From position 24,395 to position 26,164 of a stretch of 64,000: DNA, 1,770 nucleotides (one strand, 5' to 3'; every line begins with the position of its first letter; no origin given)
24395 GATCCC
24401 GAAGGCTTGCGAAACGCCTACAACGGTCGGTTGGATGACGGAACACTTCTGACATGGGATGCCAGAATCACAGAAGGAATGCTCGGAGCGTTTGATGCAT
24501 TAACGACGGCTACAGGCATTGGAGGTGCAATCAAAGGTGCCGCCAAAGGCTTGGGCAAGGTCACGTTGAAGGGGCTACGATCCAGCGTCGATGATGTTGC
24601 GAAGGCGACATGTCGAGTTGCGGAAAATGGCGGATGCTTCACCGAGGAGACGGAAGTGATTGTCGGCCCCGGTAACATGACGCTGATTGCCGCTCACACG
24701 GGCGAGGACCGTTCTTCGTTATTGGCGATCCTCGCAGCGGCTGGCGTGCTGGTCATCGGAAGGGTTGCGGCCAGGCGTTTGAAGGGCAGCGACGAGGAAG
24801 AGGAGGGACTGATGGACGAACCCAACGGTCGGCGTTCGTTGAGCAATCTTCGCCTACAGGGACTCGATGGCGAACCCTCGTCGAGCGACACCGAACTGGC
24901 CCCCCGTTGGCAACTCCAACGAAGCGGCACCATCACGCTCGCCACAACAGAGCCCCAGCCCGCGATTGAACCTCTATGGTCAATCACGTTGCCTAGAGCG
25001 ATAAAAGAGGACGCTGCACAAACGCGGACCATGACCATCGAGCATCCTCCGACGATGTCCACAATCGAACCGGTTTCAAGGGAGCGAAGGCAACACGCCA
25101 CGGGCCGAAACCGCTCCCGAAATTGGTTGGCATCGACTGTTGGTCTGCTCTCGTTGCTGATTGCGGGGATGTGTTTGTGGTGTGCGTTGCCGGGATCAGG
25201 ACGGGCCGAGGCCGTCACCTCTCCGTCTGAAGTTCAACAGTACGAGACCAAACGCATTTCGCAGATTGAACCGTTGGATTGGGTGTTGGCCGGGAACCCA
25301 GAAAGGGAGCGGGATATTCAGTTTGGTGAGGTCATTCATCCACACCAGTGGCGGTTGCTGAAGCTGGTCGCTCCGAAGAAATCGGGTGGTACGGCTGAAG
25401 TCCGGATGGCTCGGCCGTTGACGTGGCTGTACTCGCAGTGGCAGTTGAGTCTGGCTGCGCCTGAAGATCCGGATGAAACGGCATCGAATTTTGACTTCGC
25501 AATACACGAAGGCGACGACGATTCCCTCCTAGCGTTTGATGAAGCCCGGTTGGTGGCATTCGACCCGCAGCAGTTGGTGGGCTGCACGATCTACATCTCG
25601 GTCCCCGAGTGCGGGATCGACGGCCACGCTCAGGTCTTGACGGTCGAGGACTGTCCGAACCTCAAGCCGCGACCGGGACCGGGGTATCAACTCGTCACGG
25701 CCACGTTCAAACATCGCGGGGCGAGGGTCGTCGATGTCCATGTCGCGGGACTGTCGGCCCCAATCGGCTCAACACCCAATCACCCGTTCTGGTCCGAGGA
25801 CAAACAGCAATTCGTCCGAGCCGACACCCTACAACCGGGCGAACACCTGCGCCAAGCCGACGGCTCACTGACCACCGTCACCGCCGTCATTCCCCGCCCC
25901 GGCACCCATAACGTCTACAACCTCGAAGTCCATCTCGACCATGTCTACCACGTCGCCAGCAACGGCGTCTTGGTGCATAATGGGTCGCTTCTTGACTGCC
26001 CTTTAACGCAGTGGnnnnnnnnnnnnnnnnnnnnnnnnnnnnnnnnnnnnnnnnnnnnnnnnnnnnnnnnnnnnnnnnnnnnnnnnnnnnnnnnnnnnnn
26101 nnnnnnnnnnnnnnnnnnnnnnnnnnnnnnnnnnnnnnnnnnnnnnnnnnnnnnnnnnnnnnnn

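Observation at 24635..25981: HINT domain split by an insertion carrying two transmembrane helices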

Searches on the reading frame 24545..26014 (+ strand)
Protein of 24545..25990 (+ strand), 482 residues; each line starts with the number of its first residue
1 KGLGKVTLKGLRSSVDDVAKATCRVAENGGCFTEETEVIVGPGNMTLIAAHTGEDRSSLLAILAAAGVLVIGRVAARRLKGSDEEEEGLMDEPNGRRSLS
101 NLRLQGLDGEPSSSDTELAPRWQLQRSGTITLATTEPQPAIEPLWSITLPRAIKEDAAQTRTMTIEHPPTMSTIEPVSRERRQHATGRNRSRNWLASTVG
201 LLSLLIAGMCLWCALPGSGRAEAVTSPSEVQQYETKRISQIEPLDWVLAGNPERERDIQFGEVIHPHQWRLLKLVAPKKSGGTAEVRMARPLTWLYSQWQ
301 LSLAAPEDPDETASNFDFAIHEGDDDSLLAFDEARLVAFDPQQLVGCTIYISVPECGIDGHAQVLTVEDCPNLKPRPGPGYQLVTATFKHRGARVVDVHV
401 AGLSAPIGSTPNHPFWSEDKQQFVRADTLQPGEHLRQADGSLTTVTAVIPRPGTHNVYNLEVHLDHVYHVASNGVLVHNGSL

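Call 8: find_homologous_proteins(query=window:24545-25990:+)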
Query window:24545-25990:+ (482 aa): 108 proteins with E <= 0.001 among 8000 candidates.
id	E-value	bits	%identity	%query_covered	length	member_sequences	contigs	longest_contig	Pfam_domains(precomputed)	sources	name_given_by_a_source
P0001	3.0e-161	556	80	63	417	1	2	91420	PF07591.16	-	-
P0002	3.4e-138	479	51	98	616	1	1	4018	PF07591.16,PF14890.12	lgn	-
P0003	4.0e-84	301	49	61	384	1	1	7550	PF07591.16,PF14890.12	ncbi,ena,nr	ncbi:MAG: hypothetical protein JKY95_10320 [Planctomycetaceae bacterium]|nr:hypothetical protein [Pl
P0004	6.1e-83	297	50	60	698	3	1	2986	PF07591.16,PF14890.12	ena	-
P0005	9.6e-81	290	50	58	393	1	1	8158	PF07591.16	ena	-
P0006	4.0e-77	278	47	61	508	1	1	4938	PF07591.16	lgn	-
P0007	1.0e-71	260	45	65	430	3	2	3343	PF07591.16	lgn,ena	-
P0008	8.3e-71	257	43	64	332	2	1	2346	PF07591.16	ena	-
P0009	1.7e-62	230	43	61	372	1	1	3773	PF07591.16,PF15545.11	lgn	-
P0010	3.0e-62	229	41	68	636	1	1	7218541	PF07591.16,PF14890.12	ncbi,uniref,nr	ncbi:polymorphic toxin-type HINT domain-containing protein [Gimesia aquarii]|uniref:Uncharacterized 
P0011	4.3e-62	229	39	69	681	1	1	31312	PF07591.16,PF14890.12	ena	-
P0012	1.2e-61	227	37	78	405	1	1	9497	PF07591.16,PF14890.12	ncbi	-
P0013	1.8e-60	223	43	58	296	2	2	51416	PF07591.16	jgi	-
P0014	3.4e-58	216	44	51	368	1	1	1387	PF07591.16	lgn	-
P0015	1.4e-53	201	42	62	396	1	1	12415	PF07591.16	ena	-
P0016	1.5e-53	200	47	51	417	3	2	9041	PF07591.16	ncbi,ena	-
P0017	3.9e-53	199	41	62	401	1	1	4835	PF07591.16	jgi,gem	-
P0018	7.0e-52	195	41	55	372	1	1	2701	PF07591.16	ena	-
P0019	2.1e-51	193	42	51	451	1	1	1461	PF07591.16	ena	-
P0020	2.8e-51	193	43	54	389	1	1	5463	PF07591.16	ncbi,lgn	ncbi:MAG: ParB/RepB/Spo0J family partition protein [Planctomycetaceae bacterium]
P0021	9.8e-51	191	42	51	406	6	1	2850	PF07591.16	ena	-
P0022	1.5e-50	191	40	56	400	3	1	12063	PF11429.13,PF07591.16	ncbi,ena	-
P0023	1.5e-50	190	43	49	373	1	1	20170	PF07591.16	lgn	-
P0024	2.3e-50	190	39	60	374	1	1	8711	PF07591.16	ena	-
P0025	2.8e-50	190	42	61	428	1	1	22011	PF07591.16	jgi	jgi:hypothetical protein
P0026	3.5e-50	189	39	59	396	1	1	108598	PF07591.16,PF15643.13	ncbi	-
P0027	3.7e-50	189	43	54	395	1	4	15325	PF07591.16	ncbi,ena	-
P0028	5.7e-50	189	42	55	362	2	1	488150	PF07591.16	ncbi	ncbi:MAG: polymorphic toxin-type HINT domain-containing protein [Planctomycetaceae bacterium]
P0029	6.0e-50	189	42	51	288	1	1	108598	PF07591.16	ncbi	-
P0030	1.5e-49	187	40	56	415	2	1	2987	PF07591.16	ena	-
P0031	1.5e-49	187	41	54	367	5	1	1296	PF07591.16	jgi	-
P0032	1.7e-49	187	45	51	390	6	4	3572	PF07591.16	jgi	jgi:hypothetical protein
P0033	2.1e-49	187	40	55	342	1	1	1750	PF07591.16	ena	-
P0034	3.2e-49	186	42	51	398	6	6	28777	PF07591.16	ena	-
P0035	3.3e-49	186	39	60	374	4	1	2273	PF07591.16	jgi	-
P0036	3.9e-49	186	43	46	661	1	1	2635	PF07591.16,PF14411.13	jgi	jgi:hypothetical protein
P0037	4.3e-49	186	39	57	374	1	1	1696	PF07591.16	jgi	-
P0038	8.0e-49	185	38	51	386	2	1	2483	PF07591.16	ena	-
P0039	1.4e-48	184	42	51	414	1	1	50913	PF07591.16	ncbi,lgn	-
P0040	1.6e-48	184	41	51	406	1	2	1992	PF14412.13,PF07591.16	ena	-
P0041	1.8e-48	184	41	51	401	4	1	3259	PF07591.16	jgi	-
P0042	1.9e-48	184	41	51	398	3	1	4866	PF07591.16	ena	-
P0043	2.5e-48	183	42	51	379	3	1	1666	PF07591.16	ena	-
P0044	2.7e-48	183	40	54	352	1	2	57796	PF07591.16,PF09533.16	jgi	jgi:hypothetical protein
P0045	3.0e-48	183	41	51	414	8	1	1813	PF07591.16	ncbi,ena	-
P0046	4.2e-48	182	41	51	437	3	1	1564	PF07591.16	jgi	jgi:hypothetical protein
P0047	5.9e-48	182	38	61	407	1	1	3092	PF07591.16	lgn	-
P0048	1.1e-47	181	43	54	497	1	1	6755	PF07591.16,PF14427.13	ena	-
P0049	1.2e-47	181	44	51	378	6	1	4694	PF07591.16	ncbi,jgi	jgi:hypothetical protein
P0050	1.4e-47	181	40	57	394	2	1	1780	PF07591.16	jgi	-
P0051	1.4e-47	181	43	51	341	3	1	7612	PF07591.16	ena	-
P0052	1.5e-47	181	42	55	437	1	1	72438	PF07591.16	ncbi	-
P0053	1.5e-47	181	40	57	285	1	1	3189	PF07591.16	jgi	jgi:hypothetical protein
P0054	1.5e-47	181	42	55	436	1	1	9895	PF07591.16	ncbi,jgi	jgi:hypothetical protein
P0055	2.1e-47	180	43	51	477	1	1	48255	PF07591.16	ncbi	-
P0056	2.4e-47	180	45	51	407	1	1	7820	PF07591.16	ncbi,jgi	jgi:hypothetical protein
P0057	2.8e-47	180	43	53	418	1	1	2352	PF07591.16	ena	-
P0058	2.9e-47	180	44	50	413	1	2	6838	PF07591.16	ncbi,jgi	jgi:hypothetical protein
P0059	5.2e-47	179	40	51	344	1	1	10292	PF07591.16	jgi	jgi:hypothetical protein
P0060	5.2e-47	179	42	54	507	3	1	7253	PF07591.16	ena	-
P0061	5.4e-47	179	42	55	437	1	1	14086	PF07591.16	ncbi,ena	-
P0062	6.0e-47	179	42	53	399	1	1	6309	PF07591.16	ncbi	-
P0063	8.7e-47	178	44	50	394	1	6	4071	PF07591.16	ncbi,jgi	jgi:hypothetical protein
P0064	2.4e-46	177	43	50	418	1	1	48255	PF07591.16,PF14427.13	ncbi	-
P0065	2.9e-46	176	38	61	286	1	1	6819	PF07591.16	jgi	jgi:hypothetical protein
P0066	2.9e-46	176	41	54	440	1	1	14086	PF07591.16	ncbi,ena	-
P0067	3.9e-46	176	42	51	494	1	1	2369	PF07591.16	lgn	-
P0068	4.0e-46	176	44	50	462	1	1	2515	PF07591.16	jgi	jgi:hypothetical protein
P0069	9.6e-46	175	41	55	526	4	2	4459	PF07591.16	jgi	jgi:hypothetical protein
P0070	1.6e-45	174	38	61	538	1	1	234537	PF07591.16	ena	-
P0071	1.7e-45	174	42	54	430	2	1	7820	PF07591.16,PF14427.13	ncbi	-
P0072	3.1e-45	173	43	50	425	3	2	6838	PF07591.16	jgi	jgi:hypothetical protein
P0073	3.8e-45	173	41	52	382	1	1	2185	PF07591.16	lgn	-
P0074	5.5e-45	172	40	55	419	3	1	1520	PF07591.16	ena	-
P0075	5.9e-45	172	40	54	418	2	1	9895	PF07591.16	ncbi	-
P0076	7.2e-45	172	42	48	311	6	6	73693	PF07591.16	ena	-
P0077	1.1e-44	171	41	55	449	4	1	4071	PF07591.16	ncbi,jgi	jgi:hypothetical protein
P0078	2.3e-44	170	34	74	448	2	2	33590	PF07591.16,PF14890.12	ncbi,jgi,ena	-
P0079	2.9e-44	170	39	61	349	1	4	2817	PF07591.16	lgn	-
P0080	3.3e-44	170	37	61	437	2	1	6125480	PF07591.16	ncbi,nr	ncbi:polymorphic toxin-type HINT domain-containing protein [Polystyrenella longa]|nr:polymorphic tox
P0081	3.4e-44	170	38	59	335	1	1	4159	PF07591.16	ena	-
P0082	4.9e-44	169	39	57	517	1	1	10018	PF07591.16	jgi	jgi:hypothetical protein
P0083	5.8e-44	169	42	51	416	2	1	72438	PF07591.16,PF15643.13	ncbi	-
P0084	7.2e-44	168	41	51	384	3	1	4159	PF07591.16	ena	-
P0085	1.1e-43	168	41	51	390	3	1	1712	PF07591.16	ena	-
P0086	1.6e-43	167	42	51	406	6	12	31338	PF07591.16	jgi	jgi:hypothetical protein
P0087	2.2e-43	167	37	60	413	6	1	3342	PF07591.16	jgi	-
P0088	4.9e-43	166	38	59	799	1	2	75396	PF07591.16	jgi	-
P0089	5.8e-43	165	41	51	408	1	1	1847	PF07591.16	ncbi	-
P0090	2.1e-42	164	38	60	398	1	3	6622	PF07591.16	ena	-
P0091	2.3e-42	163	35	61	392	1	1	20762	PF07591.16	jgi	jgi:hypothetical protein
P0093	1.8e-41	161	36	55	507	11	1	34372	PF07591.16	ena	-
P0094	5.8e-41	159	34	68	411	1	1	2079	PF07591.16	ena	-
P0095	9.4e-41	158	55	29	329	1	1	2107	PF07591.16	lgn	-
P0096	2.0e-40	157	36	63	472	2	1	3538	PF07591.16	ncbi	-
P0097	2.1e-40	157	36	63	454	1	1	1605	PF07591.16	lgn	-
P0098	2.4e-40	157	40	51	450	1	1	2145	PF07591.16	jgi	jgi:hypothetical protein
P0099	5.1e-40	156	36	51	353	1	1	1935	PF07591.16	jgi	jgi:hypothetical protein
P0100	1.2e-39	155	38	48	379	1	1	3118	PF07591.16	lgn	-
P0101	1.6e-39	154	38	51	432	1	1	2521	PF07591.16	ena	-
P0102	7.3e-39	152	37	59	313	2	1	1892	PF07591.16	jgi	jgi:hypothetical protein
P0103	1.2e-38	151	39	51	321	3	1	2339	PF07591.16,PF09533.16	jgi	jgi:hypothetical protein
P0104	1.2e-35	141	34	67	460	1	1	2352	PF07591.16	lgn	-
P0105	1.3e-35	141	34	60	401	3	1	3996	PF07591.16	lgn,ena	-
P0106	4.7e-34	136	53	29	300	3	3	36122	PF07591.16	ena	-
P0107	2.6e-33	134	35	51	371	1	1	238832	PF07591.16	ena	-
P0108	2.4e-25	107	35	44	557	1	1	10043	PF07591.16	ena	-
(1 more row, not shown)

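Call 13: search_protein_families(library=pfam, proteins=[window:24590-26014:+], max_evalue=10)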
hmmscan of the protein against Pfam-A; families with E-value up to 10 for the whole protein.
seq(475 aa): 1 family
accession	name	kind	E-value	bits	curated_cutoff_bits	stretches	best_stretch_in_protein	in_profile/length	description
PF07591.16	PT-HINT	-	1.3e-11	45.4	27.7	1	365-464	31-136/137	Pretoxin HINT domain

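Call 18: find_related_loci(query=A1, collection=genome_contigs, flank=10000)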
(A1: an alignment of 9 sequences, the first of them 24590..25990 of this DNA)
Query A1 (467 aa) in genome_contigs; peptide patterns used: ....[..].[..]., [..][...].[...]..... (x = any residue, [..] = any of these).
284 stretches matched a pattern; 180 encode a relative of the query (tblastn E <= 1e-3); the best 80 are kept; 78 distinct loci.
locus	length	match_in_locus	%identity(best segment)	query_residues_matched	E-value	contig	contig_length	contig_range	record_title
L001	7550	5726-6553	49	174-466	1e-90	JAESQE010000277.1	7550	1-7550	MAG: Planctomycetaceae bacterium isolate NORP218 21198, whole genome shotgun sequence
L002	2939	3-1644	65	335-466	1e-53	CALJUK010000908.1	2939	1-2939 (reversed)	MAG TPA_asm: uncultured Planctomycetaceae bacterium isolate SRR7515932_bin.45_CONCOCT_v1.1_MAG genome assembly, contig:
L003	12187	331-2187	44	234-464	1e-52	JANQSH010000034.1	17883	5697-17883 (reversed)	MAG: Planctomycetaceae bacterium isolate IP29b_bin.91 k99_36586, whole genome shotgun sequence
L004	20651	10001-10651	42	203-465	8e-53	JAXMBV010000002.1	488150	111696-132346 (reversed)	MAG: Planctomycetaceae bacterium isolate STL-PLA45 C4.2.fa-2, whole genome shotgun sequence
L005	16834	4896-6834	43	223-467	3e-52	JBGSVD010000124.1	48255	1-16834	MAG: Planctomycetaceae bacterium isolate JTS-AC449 k141_3328492, whole genome shotgun sequence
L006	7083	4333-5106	38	158-464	2e-52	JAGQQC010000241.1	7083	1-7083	MAG: Planctomycetaceae bacterium isolate HKST-UBA56 NODE_241_length_7083_cov_3.590637, whole genome shotgun sequence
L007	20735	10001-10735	44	206-467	1e-52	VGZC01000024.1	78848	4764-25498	MAG: Planctomycetota bacterium isolate M_DeepCast_65m_m2_011 M_DeepCast_65m_m2_011_Ga0194120_10000434, whole genome shot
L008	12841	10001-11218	32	8-464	7e-52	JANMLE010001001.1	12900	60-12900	MAG: Planctomycetota bacterium isolate OTE_64_concoct_144 OTE_64_k141_79758, whole genome shotgun sequence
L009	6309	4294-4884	44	223-466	1e-51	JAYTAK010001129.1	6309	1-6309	MAG: Candidatus Kuenenia sp. isolate GFS_13877 GFS_13877_1128, whole genome shotgun sequence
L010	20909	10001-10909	36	186-465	6e-50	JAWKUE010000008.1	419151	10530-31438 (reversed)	MAG: Planctomycetaceae bacterium isolate ABC2.145 ABC2.145.fa-8, whole genome shotgun sequence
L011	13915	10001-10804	42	189-464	6e-50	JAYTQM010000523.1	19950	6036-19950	MAG: Planctomyces sp. isolate GFS_4656 GFS_4656_522, whole genome shotgun sequence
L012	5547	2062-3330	33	14-464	9e-50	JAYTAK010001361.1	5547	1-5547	MAG: Candidatus Kuenenia sp. isolate GFS_13877 GFS_13877_1360, whole genome shotgun sequence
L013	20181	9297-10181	34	112-466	2e-49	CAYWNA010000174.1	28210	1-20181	MAG TPA_asm: uncultured Pirellulaceae bacterium isolate binchicken_co65_467 genome assembly, contig: NODE_6829_length_28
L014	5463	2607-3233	43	208-465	4e-49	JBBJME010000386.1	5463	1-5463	MAG: Planctomycetaceae bacterium isolate RUP_SRG_40 NODE_48200_length_5463_cov_10.752589, whole genome shotgun sequence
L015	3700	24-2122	43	223-466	7e-49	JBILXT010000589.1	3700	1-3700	MAG: Planctomycetaceae bacterium isolate ME2018-11-08GD_3300034116_group8_bin32 Rohwer_bin1758_scaffold_24416_c1, whole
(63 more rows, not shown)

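Call 41: predict_structure(alignment_id=A4)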
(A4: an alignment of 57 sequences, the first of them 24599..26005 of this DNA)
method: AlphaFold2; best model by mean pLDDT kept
length: 469 residues; sequences in the alignment: 57
mean_pLDDT: 72.8   pTM: 0.63
mean pLDDT of the five models: 72.8, 72.5, 72.0, 71.3, 69.4
residues with pLDDT >= 90: 228; 70-90: 40; 50-70: 63; < 50: 138
segments of 3 or more residues with pLDDT < 50: 1-8, 28-37, 61-171, 466-469
pLDDT, mean of each block of 10 residues (from residue 1): 38 89 66 47 60 54 40 39 35 37 37 39 37 36 40 44 39 74 95 77 53 87 97 93 94 97 94 96 85 64 59 80 97 91 97 95 96 95 97 96 96 98 97 97 95 94 54
secondary structure, 60 per line:
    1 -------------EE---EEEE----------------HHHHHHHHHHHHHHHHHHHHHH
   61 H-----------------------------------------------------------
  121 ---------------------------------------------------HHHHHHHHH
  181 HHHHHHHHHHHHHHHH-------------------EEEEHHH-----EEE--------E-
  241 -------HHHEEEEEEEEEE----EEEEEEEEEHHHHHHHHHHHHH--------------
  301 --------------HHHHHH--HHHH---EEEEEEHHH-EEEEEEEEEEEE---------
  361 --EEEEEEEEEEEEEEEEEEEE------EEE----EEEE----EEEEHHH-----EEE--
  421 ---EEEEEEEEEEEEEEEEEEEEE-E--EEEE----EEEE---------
elements in order: E19-22 H39-61 H172-196 E216-219 E228-230 E251-260 E265-273 H274-286 H315-320 H323-326 E330-335 E340-351 E363-382 E389-391 E396-399 E404-407 E416-418 E424-444 E449-452 E457-460

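Call 43: fold_search(model_id=the predicted structure, library=pdb)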
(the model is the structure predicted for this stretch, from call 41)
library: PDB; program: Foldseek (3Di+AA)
matches with E <= 10: 245; with E <= 0.001: 52
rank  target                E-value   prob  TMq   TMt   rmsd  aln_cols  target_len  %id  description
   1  2lwy_MODEL_1_A        7.8e-08  1.00  0.20  0.65   8.8       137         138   26  Solution Structure of Bacterial Intein-Like domain from Clostridium thermocellum (released 2013-05-08)
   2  6y75_B                3.4e-07  1.00  0.19  0.57   8.9       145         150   16  BIL2 domain from T.thermophila BUBL1 locus (C1A-N143A) (released 2021-02-03)
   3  6y75_A                4.7e-07  1.00  0.20  0.58   2.8       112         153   18  BIL2 domain from T.thermophila BUBL1 locus (C1A-N143A) (released 2021-02-03)
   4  6tmm_AAA              4.4e-06  1.00  0.19  0.53   9.2       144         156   16  BIL2 domain from T.thermophila BUBL1 locus (C1A-N143A) (released 2020-12-16)
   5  6tmm_BBB              5.4e-06  1.00  0.18  0.54   9.2       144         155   16  BIL2 domain from T.thermophila BUBL1 locus (C1A-N143A) (released 2020-12-16)
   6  8ubs_A                6.1e-06  1.00  0.19  0.58   2.6       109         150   21  Crystal structure of NrdJ-1 split intein fusion (released 2024-10-09)
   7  6vgv                  6.4e-06  1.00  0.20  0.60  11.8       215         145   14  Crystal structure of VidaL intein (released 2020-05-27)
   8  3ifj_A                8.4e-06  1.00  0.19  0.60   2.1       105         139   27  Crystal structure of Mtu recA intein, splicing domain (released 2009-10-06)
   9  2in0                  9.9e-06  1.00  0.19  0.59   2.2       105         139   26  crystal structure of Mtu recA intein splicing domain (released 2007-05-01)
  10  5i0a                  9.9e-06  1.00  0.18  0.57   2.8       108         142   26  RecA mini intein in complex with cisplatin (released 2016-09-21)
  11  3igd                  1.2e-05  1.00  0.19  0.60   2.0       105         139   25  Crystal structure of Mtu recA intein, splicing domain (released 2009-10-06)
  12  1mi8                  1.3e-05  1.00  0.19  0.59   2.3       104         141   23  2.0 Angstrom crystal structure of a DnaB intein from Synechocystis sp. PCC 6803 (released 2003-08-19)
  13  2in8                  1.3e-05  1.00  0.19  0.59   2.2       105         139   26  crystal structure of Mtu recA intein, splicing domain (released 2007-05-01)
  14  6qaz                  1.5e-05  1.00  0.19  0.65   2.0       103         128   18  Crystal structure of gp41-1 intein (released 2019-11-13)
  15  6frh_A                2.1e-05  1.00  0.19  0.53   2.9       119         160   20  Crystal structure of Ssp DnaB Mini-Intein variant M86 (released 2019-01-30)
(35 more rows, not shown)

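Call 64: find_encoding_contigs(protein=P0010, flank=10000, max_places=2)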
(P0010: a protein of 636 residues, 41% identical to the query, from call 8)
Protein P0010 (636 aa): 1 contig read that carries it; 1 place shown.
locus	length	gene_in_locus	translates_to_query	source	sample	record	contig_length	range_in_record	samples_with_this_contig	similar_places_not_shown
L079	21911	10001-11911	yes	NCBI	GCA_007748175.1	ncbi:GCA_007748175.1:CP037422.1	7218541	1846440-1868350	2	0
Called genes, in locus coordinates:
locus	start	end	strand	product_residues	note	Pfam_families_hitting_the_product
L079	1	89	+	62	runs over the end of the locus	-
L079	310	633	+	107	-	-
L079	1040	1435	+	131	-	-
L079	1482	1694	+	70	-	-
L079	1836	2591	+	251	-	PF00561:Abhydrolase_1, PF12146:Hydrolase_4, PF12697:Abhydrolase_6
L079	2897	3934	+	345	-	PF13489:Methyltransf_23, PF05175:MTS, PF02353:CMAS, PF08241:Methyltransf_11, PF08242:Methyltransf_12, PF13649:Methyltransf_25, PF13847:Methyltransf_31, PF01981:PTH2, +1 more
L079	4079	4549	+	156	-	-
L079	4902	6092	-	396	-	PF05175:MTS, PF02475:TRM5-TYW2_MTfase, PF06325:PrmA, PF09445:Methyltransf_15 (weak), PF13649:Methyltransf_25, PF13847:Methyltransf_31, PF08241:Methyltransf_11 (faint)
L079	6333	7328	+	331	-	PF13271:DUF4062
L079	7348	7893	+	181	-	-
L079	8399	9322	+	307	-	-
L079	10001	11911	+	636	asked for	PF14890:Intein_splicing (faint), PF07591:PT-HINT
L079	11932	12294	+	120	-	-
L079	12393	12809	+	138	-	PF14078:DUF4259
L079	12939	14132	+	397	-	PF07591:PT-HINT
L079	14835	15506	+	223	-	PF07591:PT-HINT, PF14890:Intein_splicing (faint)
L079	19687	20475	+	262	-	PF14890:Intein_splicing (faint), PF07591:PT-HINT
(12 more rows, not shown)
